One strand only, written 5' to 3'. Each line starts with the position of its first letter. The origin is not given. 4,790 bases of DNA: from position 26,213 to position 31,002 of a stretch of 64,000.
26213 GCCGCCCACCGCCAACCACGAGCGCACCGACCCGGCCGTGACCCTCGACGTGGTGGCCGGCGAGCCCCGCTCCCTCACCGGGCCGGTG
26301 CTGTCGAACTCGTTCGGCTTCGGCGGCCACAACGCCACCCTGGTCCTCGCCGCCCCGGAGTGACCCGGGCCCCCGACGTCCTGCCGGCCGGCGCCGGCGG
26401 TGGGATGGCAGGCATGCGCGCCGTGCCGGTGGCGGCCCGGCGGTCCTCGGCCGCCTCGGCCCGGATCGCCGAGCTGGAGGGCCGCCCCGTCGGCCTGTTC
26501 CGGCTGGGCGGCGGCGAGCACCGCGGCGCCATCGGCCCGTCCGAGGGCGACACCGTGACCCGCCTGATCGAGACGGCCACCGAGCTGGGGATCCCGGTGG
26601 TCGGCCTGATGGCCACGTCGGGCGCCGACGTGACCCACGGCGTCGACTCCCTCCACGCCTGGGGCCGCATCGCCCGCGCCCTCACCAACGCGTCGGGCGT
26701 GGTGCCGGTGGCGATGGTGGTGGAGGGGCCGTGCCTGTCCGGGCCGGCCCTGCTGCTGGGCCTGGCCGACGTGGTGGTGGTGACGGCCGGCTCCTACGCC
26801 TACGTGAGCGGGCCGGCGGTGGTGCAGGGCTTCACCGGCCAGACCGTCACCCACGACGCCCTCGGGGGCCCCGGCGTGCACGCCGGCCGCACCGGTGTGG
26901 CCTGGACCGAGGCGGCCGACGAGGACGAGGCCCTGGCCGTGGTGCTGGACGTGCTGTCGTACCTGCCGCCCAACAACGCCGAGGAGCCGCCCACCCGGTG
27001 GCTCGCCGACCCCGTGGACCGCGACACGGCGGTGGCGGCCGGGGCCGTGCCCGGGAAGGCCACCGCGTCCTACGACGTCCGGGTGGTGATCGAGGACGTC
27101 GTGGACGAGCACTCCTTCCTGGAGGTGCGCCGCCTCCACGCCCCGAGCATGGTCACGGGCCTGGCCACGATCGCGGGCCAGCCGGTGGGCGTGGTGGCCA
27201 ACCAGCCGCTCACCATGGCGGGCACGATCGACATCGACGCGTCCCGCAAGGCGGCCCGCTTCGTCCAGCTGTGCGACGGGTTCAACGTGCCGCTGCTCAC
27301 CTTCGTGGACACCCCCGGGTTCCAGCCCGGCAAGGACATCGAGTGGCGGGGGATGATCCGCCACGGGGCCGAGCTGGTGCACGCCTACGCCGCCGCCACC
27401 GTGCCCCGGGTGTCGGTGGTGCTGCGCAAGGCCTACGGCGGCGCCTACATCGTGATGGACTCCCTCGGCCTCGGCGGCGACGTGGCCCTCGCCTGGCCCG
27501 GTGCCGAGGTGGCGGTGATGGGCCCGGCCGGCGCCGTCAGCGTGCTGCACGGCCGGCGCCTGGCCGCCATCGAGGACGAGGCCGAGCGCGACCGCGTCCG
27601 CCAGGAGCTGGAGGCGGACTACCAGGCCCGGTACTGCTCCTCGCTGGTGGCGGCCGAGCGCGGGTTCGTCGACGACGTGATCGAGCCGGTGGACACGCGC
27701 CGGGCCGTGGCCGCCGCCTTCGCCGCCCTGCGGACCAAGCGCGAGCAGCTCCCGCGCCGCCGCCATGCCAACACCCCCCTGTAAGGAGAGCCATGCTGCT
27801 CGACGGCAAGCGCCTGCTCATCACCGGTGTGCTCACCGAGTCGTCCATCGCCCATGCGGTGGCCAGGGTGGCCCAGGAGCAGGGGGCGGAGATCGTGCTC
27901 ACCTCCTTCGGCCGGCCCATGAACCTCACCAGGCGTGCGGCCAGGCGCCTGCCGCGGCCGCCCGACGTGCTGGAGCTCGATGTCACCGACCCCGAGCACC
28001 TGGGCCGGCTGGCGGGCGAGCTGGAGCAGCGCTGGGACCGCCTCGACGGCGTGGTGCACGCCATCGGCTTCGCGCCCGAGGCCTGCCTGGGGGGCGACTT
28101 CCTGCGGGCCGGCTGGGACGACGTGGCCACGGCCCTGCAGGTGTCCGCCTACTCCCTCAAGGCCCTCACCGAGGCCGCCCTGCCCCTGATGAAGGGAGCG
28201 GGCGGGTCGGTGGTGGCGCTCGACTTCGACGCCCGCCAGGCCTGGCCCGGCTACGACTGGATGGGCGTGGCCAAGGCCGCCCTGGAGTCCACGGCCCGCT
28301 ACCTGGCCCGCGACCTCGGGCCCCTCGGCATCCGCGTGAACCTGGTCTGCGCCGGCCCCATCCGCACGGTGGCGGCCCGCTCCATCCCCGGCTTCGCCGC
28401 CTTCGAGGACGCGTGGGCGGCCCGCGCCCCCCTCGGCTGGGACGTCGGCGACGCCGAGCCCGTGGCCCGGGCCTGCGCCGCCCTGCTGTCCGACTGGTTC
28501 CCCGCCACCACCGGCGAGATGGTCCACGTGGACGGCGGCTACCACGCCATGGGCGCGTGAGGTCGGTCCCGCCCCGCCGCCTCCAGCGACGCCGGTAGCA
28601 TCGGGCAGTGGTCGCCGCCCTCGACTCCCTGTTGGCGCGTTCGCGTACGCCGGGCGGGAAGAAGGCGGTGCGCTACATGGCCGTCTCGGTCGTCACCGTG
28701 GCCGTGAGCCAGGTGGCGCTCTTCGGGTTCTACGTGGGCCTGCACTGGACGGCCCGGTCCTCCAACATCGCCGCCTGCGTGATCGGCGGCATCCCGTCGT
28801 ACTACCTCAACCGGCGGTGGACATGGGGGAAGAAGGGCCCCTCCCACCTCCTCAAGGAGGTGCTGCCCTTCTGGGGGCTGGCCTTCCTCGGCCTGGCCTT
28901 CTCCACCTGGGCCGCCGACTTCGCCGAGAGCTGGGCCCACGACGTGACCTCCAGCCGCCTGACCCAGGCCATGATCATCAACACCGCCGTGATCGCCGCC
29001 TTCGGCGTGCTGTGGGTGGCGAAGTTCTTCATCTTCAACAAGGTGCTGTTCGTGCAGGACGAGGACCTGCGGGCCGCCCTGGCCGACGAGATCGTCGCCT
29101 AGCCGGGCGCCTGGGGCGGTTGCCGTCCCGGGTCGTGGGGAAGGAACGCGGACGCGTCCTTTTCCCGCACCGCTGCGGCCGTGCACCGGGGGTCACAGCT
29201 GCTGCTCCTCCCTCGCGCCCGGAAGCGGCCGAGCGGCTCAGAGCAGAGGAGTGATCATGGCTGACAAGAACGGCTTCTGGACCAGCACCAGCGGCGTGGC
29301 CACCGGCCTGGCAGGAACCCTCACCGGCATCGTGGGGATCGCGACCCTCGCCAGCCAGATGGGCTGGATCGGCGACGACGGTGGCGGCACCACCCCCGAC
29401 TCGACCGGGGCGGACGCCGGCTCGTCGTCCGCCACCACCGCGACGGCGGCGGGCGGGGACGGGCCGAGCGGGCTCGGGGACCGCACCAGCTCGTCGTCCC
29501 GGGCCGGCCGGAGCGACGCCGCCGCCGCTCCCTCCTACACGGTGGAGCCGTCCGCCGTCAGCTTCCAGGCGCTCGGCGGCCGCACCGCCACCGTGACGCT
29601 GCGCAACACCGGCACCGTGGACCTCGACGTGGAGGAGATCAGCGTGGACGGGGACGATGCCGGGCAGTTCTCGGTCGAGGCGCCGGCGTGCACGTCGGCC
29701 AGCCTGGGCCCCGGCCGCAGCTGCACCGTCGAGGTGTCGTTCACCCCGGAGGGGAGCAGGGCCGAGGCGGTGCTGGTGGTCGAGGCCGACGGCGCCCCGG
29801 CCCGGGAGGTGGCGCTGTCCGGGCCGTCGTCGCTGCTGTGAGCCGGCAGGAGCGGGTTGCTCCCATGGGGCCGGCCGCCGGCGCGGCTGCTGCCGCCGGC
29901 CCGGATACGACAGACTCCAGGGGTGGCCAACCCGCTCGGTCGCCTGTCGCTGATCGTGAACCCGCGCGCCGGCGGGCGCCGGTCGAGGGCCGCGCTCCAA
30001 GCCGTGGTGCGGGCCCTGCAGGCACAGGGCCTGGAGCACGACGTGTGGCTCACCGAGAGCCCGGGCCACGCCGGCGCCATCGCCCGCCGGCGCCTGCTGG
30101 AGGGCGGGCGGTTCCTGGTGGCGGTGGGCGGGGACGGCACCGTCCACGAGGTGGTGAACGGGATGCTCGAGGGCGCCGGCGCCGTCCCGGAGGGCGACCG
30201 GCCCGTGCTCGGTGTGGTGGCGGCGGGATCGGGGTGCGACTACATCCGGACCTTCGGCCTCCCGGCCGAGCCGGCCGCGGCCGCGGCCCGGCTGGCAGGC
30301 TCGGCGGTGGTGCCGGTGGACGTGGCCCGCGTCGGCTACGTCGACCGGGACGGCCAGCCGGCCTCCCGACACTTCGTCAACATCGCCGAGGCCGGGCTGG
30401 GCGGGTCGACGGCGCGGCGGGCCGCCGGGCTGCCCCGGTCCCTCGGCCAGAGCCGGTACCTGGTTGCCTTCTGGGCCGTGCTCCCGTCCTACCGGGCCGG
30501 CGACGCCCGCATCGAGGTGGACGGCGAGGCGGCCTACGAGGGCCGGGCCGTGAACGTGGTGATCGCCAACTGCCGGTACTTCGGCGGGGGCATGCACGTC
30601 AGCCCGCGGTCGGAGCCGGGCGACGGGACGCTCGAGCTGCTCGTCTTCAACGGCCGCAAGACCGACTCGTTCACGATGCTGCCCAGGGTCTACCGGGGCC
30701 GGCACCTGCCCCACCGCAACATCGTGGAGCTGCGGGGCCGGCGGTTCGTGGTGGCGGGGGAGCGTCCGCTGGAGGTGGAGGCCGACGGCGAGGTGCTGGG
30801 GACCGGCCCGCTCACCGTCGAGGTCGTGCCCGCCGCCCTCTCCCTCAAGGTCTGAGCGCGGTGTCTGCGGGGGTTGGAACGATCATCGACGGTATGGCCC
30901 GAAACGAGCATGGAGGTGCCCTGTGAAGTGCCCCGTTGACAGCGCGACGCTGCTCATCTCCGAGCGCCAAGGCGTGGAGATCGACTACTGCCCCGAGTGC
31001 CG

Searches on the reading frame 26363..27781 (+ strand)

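Call 35: search_protein_families(library=pfam, proteins=[window:26363-27781:+], max_evalue=0.00001)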
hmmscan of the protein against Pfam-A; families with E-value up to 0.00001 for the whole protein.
window:26363-27781:+ (473 aa): 2 families
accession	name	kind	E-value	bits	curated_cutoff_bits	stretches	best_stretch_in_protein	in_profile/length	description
PF01039.27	Carboxyl_trans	-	4e-118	395.6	22.3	1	40-470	56-492/493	Carboxyl transferase domain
PF03255.19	ACCA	-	1.2e-17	64.5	23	1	261-396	92-231/310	Acetyl co-enzyme A carboxylase carboxyltransferase-like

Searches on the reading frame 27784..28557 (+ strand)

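Call 35: search_protein_families(library=pfam, proteins=[window:27784-28557:+], max_evalue=0.00001)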
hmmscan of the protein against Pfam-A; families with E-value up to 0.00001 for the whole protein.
window:27784-28557:+ (258 aa): 2 families
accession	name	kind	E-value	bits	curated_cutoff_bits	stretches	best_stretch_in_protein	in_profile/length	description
PF13561.12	adh_short_C2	-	1.1e-74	251.4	27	1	15-254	1-236/236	Enoyl-(Acyl carrier protein) reductase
PF00106.31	adh_short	-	3.3e-17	63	26.6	1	11-200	3-189/195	short chain dehydrogenase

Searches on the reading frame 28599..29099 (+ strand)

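Call 35: search_protein_families(library=pfam, proteins=[window:28599-29099:+], max_evalue=0.00001)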
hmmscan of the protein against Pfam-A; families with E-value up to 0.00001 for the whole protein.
window:28599-29099:+ (167 aa): 1 family
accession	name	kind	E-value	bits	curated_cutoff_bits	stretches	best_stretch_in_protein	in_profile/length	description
PF04138.20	GtrA_DPMS_TM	-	1e-09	39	26.1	1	25-146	1-112/117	GtrA/DPMS, transmembrane domain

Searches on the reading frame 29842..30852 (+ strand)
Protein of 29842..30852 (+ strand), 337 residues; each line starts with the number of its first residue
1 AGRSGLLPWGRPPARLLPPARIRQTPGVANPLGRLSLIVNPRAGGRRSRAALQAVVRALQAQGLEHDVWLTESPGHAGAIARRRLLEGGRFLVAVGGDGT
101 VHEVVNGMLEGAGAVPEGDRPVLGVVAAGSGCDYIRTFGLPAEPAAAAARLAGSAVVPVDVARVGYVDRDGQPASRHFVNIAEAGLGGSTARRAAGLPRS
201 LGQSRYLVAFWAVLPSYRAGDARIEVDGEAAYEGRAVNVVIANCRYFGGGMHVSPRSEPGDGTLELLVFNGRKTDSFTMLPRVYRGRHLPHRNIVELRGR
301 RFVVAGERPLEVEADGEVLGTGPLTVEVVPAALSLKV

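Call 35: search_protein_families(library=pfam, proteins=[window:29842-30852:+], max_evalue=0.00001)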
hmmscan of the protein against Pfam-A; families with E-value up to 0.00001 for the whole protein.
window:29842-30852:+ (337 aa): 2 families
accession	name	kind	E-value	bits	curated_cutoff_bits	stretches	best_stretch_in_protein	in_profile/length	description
PF19279.4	YegS_C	-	3.6e-33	115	27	1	183-335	4-156/158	YegS C-terminal NAD kinase beta sandwich-like domain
PF00781.29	DAGK_cat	-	4.9e-27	94.4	23.6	1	35-164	2-125/125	Diacylglycerol kinase catalytic domain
